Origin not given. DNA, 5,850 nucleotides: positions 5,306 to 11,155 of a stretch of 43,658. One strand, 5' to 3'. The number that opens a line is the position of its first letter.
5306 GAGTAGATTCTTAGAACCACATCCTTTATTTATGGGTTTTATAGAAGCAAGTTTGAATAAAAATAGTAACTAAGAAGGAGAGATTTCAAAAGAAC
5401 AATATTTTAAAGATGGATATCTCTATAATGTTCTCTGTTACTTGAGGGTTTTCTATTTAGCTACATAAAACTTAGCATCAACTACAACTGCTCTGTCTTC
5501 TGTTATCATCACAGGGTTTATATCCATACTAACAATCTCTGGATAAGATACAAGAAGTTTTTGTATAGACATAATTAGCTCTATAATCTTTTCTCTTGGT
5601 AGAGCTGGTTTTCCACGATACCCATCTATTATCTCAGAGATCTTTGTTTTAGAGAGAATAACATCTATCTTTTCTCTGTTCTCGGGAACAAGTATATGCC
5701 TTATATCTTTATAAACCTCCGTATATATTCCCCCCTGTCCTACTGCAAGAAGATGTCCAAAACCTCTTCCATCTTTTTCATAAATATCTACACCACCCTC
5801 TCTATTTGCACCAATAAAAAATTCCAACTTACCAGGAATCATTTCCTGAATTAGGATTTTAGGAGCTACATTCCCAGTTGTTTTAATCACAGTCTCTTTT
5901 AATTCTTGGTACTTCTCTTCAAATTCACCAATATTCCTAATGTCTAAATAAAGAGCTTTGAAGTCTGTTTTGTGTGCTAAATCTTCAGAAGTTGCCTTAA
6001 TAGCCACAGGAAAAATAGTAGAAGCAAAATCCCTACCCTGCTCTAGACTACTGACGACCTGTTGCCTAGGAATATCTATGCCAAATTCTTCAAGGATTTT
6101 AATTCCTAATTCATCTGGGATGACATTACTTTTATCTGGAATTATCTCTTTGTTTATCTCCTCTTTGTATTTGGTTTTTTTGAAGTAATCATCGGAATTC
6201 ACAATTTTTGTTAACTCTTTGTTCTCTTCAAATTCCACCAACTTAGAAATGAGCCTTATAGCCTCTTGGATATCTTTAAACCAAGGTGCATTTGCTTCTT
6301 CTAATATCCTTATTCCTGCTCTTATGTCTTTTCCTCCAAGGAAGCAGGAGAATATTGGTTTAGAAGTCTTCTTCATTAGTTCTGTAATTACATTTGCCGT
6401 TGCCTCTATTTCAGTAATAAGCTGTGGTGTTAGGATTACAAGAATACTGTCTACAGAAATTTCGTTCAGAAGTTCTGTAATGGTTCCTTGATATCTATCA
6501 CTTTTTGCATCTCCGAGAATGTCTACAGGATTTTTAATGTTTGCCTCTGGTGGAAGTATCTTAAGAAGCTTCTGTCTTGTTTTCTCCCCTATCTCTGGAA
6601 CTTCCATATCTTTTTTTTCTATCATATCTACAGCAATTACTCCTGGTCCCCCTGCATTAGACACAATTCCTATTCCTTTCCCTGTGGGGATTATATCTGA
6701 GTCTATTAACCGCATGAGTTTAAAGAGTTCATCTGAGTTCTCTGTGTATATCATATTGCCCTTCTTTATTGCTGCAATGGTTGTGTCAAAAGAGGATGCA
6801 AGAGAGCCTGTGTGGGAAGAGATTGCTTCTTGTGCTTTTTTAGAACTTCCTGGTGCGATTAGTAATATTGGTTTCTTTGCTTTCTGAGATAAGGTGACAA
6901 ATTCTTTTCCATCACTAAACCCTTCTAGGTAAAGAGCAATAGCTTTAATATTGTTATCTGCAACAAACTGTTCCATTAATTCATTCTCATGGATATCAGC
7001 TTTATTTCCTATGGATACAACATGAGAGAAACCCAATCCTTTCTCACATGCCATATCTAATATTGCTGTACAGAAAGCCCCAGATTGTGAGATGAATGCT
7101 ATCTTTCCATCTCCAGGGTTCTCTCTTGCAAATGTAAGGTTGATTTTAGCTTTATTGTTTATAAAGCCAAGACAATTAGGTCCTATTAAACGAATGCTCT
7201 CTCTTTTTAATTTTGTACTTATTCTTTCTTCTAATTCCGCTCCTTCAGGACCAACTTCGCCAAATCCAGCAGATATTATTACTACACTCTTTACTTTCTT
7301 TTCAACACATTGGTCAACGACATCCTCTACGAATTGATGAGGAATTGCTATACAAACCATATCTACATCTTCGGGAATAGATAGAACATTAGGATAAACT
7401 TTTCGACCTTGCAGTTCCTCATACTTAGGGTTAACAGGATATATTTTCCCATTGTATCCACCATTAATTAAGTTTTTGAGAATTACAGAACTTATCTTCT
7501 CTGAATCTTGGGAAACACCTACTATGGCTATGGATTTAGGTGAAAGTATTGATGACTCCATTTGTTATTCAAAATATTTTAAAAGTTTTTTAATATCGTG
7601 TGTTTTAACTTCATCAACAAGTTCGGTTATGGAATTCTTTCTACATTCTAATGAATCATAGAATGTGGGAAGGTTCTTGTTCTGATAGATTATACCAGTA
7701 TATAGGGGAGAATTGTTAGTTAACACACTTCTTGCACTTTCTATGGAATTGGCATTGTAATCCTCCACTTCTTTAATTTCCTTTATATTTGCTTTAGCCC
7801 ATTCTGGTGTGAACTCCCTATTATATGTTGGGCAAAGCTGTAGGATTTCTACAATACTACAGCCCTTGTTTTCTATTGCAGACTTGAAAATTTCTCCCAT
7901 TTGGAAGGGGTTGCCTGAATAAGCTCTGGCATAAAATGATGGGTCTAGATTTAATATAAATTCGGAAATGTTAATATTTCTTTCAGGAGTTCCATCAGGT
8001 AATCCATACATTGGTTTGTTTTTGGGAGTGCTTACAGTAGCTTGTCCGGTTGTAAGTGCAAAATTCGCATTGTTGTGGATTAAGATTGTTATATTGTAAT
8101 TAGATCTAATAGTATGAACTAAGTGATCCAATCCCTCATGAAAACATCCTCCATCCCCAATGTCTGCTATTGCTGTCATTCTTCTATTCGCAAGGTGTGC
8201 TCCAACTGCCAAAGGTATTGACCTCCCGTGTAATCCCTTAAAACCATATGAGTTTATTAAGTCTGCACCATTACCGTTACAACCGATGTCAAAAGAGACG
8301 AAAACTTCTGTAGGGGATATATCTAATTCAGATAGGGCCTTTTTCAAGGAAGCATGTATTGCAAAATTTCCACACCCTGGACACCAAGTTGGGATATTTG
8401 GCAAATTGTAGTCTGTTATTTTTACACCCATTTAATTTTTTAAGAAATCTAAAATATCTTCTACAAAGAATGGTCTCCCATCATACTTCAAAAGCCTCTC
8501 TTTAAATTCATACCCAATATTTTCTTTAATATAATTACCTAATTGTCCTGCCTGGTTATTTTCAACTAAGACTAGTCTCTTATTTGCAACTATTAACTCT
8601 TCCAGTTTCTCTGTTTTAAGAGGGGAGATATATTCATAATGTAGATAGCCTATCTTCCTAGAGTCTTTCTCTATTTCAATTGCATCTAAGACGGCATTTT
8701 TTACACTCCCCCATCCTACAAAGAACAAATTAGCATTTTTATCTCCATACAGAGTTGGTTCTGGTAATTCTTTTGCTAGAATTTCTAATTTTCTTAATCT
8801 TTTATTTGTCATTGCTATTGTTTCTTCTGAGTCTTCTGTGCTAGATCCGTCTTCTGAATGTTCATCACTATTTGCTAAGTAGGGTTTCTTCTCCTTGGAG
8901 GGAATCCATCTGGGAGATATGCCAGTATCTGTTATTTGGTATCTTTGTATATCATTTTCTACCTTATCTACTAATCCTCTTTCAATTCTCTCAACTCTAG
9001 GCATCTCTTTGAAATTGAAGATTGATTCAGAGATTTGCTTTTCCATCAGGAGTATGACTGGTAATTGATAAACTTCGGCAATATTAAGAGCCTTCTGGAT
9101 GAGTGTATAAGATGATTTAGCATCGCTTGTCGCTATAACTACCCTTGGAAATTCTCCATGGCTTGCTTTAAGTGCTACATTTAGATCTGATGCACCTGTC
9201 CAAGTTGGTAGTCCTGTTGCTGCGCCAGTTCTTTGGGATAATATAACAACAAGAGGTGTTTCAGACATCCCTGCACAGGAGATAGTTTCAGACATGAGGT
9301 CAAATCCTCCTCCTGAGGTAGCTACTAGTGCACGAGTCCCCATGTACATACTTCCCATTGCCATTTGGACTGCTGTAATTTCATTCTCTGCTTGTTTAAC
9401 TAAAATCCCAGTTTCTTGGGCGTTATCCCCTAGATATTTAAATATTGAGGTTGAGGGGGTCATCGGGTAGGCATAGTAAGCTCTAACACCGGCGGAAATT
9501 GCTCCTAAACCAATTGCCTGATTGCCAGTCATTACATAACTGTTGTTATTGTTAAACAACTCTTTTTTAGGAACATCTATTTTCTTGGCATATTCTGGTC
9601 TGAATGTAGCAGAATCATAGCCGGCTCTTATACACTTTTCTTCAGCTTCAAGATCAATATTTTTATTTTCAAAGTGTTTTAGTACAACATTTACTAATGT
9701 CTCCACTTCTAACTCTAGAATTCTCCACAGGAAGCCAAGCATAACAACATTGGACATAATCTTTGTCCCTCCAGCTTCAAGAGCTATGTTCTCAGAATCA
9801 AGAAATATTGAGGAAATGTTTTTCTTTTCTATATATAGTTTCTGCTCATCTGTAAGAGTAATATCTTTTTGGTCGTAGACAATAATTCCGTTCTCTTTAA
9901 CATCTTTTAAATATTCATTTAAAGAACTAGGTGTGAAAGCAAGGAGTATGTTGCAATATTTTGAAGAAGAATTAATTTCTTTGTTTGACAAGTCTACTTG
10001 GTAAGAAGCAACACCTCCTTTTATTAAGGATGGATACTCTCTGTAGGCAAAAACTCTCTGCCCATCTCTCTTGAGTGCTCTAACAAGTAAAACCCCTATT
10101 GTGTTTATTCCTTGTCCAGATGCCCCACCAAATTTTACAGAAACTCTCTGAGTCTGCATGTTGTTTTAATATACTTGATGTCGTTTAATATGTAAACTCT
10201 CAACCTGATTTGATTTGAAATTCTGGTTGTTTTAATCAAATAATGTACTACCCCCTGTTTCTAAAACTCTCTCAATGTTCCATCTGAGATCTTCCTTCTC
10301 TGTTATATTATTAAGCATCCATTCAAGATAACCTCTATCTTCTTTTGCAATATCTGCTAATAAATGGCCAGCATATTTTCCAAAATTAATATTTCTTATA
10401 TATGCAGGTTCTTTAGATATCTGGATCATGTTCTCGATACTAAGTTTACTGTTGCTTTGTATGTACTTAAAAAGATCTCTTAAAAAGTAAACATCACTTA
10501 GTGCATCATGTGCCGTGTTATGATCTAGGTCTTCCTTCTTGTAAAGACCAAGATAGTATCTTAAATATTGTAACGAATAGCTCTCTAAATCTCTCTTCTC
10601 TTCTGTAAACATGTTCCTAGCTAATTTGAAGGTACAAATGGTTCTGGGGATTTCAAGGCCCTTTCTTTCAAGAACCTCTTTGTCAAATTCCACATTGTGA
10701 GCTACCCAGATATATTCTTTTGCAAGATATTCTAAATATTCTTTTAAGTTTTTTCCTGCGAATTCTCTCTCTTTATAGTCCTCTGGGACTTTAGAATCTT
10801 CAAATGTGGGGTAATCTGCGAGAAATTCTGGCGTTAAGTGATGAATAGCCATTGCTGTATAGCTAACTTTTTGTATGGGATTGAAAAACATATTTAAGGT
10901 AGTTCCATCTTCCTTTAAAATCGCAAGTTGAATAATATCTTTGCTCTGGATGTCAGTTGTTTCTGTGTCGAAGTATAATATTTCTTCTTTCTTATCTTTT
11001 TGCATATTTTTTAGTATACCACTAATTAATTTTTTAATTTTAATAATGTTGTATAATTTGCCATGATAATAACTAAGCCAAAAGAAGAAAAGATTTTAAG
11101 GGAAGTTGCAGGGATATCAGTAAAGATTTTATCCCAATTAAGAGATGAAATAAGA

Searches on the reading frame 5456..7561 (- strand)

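Call 22: search_protein_families(library=pfam, proteins=[window:5456-7561:-], max_evalue=0.001)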
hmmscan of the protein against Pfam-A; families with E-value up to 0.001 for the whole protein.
window:5456-7561:- (702 aa): 5 families
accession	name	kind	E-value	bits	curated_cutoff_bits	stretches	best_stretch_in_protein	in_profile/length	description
PF13549.11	ATP-grasp_5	-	4.2e-43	147.7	27.6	1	487-698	16-219/221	ATP-grasp domain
PF13607.11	Succ_CoA_lig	-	3.1e-42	144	27.4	1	152-285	2-137/138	Succinyl-CoA ligase like flavodoxin domain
PF13380.12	CoA_binding_2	-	1.1e-25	90.8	22.8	1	9-135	1-115/116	CoA binding domain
PF02629.25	CoA_binding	-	1.6e-15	58.1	22.3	1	8-99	3-97/97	CoA binding domain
PF19045.5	Ligase_CoA_2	-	3.3e-06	27.7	23.7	1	299-413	3-122/162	Ligase-CoA domain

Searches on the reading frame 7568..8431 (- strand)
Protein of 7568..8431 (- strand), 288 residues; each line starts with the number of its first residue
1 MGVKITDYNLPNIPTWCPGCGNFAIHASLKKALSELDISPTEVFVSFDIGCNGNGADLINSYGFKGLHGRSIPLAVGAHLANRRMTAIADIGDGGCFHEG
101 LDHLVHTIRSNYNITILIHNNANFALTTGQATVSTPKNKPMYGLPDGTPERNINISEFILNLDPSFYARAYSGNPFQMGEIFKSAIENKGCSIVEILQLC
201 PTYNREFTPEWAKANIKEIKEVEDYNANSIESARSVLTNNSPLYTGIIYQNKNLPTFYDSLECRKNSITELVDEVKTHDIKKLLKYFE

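Call 22: search_protein_families(library=pfam, proteins=[window:7568-8431:-], max_evalue=0.001)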
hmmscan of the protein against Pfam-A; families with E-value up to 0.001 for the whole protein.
window:7568-8431:- (288 aa): 2 families
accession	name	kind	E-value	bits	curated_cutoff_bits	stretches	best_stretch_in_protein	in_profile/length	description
PF02775.26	TPP_enzyme_C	-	3.3e-19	69.6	21.9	1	55-196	18-151/151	Thiamine pyrophosphate enzyme, C-terminal TPP binding domain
PF12367.13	PFO_beta_C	-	2.9e-11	43.7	24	1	200-263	1-63/66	Pyruvate ferredoxin oxidoreductase beta subunit C terminal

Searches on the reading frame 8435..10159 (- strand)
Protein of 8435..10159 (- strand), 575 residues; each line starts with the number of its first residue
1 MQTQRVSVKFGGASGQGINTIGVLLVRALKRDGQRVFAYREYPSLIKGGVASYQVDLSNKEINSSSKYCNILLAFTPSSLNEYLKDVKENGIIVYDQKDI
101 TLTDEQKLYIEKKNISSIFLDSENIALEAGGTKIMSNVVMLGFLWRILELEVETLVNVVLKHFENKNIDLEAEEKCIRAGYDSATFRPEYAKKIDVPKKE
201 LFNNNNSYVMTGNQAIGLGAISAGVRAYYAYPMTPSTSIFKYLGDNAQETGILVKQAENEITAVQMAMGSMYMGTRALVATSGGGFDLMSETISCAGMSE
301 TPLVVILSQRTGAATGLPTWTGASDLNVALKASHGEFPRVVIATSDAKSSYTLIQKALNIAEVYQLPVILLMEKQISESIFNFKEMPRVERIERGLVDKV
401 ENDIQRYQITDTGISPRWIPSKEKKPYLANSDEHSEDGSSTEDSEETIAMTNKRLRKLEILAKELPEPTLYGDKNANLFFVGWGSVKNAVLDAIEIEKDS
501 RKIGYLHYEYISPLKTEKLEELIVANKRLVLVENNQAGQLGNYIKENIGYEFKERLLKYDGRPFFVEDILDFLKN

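Call 22: search_protein_families(library=pfam, proteins=[window:8435-10159:-], max_evalue=0.001)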
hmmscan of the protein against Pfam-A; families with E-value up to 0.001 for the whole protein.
window:8435-10159:- (575 aa): 4 families
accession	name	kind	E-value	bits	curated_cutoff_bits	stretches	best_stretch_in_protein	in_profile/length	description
PF01855.24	POR_N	-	3.1e-46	158.4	27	1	219-449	2-227/231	Pyruvate flavodoxin/ferredoxin oxidoreductase, thiamine diP-bdg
PF01558.24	POR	-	1e-33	117.4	27.4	1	15-182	2-173/173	Pyruvate ferredoxin/flavodoxin oxidoreductase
PF17147.9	PFOR_II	-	0.00057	20.6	27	0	476-567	1-100/102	Pyruvate:ferredoxin oxidoreductase core domain II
PF02776.23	TPP_enzyme_N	-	0.00068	19.8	26.8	0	220-313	11-103/119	Thiamine pyrophosphate enzyme, N-terminal TPP binding domain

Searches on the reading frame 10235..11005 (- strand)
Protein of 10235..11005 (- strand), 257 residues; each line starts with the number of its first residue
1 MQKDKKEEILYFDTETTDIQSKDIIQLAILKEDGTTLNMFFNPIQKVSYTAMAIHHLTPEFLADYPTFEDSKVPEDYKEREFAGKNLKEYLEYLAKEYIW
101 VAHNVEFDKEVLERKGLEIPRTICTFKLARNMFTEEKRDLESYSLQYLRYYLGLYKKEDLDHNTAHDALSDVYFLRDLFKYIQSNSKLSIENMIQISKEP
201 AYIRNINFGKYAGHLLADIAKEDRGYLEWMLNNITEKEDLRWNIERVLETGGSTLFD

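Call 22: search_protein_families(library=pfam, proteins=[window:10235-11005:-], max_evalue=0.001)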
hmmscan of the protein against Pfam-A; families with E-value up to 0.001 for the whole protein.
window:10235-11005:- (257 aa): 3 families
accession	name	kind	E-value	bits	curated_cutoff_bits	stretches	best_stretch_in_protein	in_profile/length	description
PF20600.3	ExoX-like_C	-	6.4e-11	41.9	26.5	1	206-234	1-29/30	Exodeoxyribonuclease X-like C-terminal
PF00929.31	RNase_T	-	3.8e-10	41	24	1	11-172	2-157/164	Exonuclease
PF01612.26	DNA_pol_A_exo1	-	2.5e-07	31.1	23.6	1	83-155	64-130/173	3'-5' exonuclease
